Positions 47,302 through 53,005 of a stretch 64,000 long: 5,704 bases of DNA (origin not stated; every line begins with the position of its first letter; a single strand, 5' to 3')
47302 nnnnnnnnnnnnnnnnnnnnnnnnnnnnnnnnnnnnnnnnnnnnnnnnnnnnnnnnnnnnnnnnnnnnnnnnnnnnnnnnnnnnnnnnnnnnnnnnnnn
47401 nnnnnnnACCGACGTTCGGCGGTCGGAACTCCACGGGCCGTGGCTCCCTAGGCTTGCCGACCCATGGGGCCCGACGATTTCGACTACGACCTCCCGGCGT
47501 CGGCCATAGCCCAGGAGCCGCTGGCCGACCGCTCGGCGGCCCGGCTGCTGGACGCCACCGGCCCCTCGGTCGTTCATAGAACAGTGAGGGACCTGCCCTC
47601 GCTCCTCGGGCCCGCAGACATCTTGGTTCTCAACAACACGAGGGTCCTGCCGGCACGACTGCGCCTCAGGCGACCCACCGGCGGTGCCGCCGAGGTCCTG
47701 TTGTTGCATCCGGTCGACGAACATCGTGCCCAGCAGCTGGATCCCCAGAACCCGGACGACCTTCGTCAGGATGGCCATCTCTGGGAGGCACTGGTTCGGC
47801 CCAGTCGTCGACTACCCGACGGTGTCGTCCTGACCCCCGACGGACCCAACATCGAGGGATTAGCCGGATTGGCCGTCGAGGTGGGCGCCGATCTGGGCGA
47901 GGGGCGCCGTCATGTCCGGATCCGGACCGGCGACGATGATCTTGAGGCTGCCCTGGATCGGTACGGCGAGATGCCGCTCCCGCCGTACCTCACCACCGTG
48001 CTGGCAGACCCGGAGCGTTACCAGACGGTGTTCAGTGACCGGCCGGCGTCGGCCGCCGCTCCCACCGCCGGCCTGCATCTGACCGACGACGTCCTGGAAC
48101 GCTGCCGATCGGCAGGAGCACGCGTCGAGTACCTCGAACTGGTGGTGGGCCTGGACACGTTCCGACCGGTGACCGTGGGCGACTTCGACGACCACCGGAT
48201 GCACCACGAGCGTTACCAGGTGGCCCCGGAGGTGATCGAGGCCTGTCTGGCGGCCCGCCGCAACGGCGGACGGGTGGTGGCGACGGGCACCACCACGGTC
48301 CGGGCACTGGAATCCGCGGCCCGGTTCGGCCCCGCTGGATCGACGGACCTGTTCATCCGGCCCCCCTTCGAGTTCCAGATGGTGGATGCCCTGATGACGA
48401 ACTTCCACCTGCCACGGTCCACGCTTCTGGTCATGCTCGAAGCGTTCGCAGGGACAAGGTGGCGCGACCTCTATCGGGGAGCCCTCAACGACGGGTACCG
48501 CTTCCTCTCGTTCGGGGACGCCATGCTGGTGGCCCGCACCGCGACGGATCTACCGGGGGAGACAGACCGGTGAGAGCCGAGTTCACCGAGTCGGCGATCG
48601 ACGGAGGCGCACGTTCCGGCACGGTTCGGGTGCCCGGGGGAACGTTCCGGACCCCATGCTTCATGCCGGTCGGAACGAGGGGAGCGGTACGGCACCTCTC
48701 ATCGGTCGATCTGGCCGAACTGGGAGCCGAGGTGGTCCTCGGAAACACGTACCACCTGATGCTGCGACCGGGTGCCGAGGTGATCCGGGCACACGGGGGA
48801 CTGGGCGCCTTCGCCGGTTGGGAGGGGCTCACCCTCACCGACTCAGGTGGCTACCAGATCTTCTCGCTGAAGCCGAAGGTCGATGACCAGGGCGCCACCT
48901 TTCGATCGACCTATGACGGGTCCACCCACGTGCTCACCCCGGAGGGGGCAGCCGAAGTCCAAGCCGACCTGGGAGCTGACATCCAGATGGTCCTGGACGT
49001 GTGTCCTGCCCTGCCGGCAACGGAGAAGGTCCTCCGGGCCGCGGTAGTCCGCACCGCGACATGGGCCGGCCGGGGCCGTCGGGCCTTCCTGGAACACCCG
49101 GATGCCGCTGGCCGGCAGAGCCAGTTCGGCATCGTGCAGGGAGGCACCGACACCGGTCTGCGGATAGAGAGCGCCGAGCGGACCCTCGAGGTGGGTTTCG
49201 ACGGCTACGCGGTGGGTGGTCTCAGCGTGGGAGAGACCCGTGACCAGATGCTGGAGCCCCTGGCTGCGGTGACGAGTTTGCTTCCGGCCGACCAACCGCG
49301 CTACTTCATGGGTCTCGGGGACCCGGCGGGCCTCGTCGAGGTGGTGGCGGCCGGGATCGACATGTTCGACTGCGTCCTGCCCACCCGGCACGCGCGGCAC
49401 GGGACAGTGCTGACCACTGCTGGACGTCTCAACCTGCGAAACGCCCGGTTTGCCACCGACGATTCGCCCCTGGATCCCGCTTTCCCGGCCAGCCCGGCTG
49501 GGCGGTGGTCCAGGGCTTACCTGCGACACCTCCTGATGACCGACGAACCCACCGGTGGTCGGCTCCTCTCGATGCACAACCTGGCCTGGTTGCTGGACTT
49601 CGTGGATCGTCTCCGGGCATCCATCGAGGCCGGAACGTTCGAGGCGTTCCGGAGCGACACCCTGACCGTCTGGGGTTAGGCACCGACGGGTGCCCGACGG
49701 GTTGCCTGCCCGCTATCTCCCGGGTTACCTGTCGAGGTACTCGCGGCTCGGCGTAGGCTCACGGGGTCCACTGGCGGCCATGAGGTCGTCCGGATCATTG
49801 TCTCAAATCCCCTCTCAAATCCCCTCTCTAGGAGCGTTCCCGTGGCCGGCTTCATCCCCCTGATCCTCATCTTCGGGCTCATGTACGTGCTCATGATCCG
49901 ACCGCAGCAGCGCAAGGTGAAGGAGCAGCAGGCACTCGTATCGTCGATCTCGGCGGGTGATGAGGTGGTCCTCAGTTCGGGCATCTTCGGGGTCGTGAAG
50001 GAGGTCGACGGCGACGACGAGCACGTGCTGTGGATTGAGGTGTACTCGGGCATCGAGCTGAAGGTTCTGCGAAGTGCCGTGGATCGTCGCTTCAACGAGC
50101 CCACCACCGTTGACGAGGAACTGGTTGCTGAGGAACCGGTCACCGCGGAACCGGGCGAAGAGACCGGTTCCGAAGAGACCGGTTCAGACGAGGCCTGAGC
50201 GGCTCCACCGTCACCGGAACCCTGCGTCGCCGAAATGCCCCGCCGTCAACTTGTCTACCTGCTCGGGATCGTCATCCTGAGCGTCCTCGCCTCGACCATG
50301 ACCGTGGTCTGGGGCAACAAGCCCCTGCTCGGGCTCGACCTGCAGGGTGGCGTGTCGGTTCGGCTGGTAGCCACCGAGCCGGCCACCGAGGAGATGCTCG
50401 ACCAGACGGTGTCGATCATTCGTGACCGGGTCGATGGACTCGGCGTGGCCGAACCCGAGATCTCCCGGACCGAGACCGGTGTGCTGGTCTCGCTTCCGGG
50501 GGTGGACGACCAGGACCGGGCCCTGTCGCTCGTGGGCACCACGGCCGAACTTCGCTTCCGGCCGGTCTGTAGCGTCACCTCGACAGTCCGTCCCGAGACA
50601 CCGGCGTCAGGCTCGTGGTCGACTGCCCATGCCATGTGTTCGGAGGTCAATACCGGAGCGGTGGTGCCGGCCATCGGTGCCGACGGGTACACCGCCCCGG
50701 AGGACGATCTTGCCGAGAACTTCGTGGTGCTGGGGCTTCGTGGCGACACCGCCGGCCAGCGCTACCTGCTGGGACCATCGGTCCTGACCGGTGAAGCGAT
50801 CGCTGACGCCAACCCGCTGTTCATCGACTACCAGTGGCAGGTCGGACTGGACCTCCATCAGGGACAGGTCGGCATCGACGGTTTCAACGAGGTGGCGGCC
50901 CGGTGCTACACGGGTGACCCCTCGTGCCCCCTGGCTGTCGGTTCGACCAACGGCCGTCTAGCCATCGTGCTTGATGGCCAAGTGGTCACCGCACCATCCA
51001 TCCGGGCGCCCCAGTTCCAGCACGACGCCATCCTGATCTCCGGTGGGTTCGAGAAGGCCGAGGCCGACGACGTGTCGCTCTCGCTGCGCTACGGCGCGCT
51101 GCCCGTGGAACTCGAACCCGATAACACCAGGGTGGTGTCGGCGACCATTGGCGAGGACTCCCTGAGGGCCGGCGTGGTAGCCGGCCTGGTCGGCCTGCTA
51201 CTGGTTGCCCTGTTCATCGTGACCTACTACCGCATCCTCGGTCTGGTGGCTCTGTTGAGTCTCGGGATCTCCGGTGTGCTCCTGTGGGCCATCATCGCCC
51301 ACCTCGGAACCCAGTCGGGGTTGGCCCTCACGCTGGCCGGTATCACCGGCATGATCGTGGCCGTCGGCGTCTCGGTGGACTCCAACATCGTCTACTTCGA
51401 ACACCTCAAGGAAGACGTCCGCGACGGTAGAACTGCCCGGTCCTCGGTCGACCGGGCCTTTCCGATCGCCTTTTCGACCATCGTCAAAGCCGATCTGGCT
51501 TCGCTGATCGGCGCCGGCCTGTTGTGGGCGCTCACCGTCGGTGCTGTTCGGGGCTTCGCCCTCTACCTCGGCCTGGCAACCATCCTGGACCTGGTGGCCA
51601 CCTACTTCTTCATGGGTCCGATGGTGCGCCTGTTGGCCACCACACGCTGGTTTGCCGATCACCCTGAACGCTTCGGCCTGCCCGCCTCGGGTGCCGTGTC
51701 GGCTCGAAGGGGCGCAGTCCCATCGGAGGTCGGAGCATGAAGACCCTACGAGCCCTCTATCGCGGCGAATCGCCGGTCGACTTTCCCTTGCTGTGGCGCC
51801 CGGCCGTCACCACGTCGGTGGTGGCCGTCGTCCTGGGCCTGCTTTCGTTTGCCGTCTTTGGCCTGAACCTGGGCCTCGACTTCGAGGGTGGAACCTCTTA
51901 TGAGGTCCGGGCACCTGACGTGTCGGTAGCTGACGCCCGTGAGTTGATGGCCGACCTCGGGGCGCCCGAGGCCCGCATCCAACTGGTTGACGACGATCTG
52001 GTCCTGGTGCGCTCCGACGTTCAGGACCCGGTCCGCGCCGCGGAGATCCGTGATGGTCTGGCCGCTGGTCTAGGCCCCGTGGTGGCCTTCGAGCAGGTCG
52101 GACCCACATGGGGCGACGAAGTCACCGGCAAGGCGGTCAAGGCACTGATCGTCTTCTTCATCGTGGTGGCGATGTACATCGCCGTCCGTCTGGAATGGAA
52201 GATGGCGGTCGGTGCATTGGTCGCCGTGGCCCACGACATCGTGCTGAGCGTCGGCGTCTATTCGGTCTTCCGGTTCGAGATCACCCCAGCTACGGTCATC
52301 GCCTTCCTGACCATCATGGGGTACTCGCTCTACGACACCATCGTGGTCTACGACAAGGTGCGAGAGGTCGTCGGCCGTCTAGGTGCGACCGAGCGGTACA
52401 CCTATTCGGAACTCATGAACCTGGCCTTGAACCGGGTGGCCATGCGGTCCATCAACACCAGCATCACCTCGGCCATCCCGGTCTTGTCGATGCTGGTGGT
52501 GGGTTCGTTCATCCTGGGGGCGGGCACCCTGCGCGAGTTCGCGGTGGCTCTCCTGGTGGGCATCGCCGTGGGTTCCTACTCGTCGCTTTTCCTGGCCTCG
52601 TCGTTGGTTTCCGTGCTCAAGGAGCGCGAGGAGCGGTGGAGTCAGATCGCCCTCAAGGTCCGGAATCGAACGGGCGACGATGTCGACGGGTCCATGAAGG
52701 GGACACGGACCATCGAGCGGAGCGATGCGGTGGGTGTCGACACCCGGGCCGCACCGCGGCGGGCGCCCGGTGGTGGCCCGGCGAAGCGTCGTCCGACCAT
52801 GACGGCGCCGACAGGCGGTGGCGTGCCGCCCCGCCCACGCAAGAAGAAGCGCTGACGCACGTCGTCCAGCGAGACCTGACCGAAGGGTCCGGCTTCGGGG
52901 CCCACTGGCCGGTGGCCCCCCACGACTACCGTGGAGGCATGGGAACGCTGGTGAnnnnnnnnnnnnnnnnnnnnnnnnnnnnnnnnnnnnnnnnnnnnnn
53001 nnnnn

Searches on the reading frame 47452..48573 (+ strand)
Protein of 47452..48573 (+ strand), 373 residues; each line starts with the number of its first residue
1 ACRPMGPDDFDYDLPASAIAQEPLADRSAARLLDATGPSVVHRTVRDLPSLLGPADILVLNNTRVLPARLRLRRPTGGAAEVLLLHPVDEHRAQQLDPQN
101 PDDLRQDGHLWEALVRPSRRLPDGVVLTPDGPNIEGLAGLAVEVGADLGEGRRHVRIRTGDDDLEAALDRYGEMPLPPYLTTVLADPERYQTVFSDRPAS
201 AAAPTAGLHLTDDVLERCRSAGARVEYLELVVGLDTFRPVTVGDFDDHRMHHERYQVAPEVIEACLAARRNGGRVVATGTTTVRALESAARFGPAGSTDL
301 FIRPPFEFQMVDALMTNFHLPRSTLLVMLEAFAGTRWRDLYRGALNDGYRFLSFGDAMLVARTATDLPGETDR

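Call 69: search_protein_families(library=pfam, proteins=[window:47452-48573:+], max_evalue=0.000001)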
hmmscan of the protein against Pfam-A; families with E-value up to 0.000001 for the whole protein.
window:47452-48573:+ (373 aa): 1 family
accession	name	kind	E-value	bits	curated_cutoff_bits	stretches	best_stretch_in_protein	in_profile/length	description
PF02547.20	Queuosine_synth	-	1.2e-103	347.1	25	1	8-360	2-322/322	Queuosine biosynthesis protein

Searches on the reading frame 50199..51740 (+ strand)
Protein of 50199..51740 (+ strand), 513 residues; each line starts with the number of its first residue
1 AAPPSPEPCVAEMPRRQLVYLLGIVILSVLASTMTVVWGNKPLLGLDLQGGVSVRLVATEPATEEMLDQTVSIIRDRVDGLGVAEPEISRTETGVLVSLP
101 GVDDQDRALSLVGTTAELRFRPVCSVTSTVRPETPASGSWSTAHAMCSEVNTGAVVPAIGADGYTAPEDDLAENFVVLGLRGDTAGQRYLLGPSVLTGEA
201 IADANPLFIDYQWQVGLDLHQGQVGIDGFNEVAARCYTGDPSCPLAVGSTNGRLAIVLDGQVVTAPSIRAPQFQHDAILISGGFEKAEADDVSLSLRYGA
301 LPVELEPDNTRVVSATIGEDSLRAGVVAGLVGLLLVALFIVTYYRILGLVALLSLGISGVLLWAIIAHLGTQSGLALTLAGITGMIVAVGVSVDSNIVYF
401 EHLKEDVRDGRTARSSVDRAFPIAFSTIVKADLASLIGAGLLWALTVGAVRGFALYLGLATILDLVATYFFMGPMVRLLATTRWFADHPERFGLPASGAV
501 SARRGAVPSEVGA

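Call 69: search_protein_families(library=pfam, proteins=[window:50199-51740:+], max_evalue=0.000001)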
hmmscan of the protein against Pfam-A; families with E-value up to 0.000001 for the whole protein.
window:50199-51740:+ (513 aa): 3 families
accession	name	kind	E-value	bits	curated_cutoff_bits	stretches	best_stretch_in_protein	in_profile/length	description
PF21760.3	SecD_1st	-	5.4e-18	64.6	27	1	67-123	1-58/60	Protein translocase subunit SecDF, P1 domain, N-terminal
PF22599.2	SecDF_P1_head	-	2e-15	57.1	27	1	184-303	8-114/114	SecDF, P1 head subdomain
PF02355.23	SecD_SecF_C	-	6.4e-09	35.9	20.5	1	307-479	15-186/189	Protein export membrane protein SecD/SecF, C-terminal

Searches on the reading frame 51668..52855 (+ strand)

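Call 70: search_protein_families(library=pfam, proteins=[window:51668-52855:+], max_evalue=0.000001)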
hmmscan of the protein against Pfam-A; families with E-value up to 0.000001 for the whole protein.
window:51668-52855:+ (395 aa): 2 families
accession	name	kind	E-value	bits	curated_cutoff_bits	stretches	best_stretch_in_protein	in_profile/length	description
PF02355.23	SecD_SecF_C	-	1.1e-52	178.7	20.5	1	140-319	17-188/189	Protein export membrane protein SecD/SecF, C-terminal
PF07549.19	Sec_GG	-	1.6e-08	34.2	20.3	1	60-82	2-24/28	SecD/SecF GG Motif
